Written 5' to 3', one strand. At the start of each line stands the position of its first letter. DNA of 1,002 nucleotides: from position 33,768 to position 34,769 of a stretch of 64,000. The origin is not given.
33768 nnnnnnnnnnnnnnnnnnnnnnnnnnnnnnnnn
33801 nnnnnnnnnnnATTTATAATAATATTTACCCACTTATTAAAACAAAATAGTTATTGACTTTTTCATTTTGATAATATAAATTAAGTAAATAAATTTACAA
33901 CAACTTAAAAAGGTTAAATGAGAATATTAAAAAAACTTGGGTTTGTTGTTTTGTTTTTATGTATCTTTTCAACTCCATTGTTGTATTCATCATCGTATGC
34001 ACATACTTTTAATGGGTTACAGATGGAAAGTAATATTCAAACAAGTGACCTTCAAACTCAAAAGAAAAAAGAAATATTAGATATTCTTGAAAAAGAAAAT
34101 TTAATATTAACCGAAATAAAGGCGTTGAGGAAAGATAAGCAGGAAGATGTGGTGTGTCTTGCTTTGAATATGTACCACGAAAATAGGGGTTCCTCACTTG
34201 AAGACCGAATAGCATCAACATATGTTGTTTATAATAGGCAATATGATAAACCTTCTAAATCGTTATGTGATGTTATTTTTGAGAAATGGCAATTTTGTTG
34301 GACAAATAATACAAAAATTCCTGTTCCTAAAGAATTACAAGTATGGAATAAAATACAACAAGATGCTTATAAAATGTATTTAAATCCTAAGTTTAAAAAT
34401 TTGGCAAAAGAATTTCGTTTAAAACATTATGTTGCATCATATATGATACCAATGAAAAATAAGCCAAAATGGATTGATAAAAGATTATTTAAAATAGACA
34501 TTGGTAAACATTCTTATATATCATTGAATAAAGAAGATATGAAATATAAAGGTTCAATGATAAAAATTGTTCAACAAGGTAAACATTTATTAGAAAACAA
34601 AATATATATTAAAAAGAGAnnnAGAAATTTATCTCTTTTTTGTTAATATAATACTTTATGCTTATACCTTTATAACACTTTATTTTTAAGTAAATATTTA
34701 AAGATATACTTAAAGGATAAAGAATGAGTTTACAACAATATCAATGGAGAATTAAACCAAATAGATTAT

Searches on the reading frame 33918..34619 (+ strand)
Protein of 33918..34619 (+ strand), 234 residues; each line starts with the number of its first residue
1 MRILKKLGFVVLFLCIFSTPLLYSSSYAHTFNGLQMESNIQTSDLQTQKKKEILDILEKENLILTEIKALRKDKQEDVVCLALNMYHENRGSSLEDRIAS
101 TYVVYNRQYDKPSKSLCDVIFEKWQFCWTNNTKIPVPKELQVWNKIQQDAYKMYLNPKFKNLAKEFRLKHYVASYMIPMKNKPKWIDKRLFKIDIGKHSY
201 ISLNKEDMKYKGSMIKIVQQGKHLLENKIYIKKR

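Call 42: search_protein_families(library=phrogs, proteins=[window:33918-34619:+], max_evalue=0.001)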
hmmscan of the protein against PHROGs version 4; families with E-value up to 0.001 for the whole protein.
window:33918-34619:+ (234 aa): 1 family
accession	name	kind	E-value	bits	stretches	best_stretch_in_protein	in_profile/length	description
phrog_938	-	lysis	3.6e-13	48.5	1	42-209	21-178/2185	endolysin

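Call 67: search_dna_similar(query=window:33918-34619:+, collection=phages, mode=protein, max_rows=15, max_evalue=0.00001)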
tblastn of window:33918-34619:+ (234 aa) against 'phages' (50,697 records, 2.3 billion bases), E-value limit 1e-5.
Records with a match: 6; places in all: 6; records where one place covers at least 80% of the query: 0.
Best place of each record, by identity: <60% 6.
By first word of the organism name: Proteus 2; Caudoviricetes 1; Stenotrophomonas 1; Phage 1; Roseobacter 1.
By host as written in the record: - 2; Proteus mirabilis 2; Stenotrophomonas maltophilia D1571 1; Rhodobacteraceae bacterium FZCC0042 1.
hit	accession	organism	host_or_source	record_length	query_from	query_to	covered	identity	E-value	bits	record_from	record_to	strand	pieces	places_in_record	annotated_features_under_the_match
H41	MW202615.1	Caudoviricetes sp.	Manatee Spring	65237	78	191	49%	35.6%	1e-7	57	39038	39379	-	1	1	lytic transglycosylase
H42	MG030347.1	Proteus phage PM135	Proteus mirabilis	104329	76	203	55%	30.5%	7e-6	52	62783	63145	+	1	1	putative cell wall hydrolase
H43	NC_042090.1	Proteus phage PM135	Proteus mirabilis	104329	76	203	55%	30.5%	7e-6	52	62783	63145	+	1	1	endolysin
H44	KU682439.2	Stenotrophomonas phage vB_SmaS-DLP_6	Stenotrophomonas maltophilia D1571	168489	74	200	54%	28.8%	4e-6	53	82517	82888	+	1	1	SleB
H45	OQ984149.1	Phage C48C1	-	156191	67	182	50%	31.0%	2e-7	57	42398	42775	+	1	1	endolysin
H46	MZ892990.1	Roseobacter phage CRP-345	Rhodobacteraceae bacterium FZCC0042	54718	78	198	52%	29.5%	3e-6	53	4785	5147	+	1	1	cell wall hydrolase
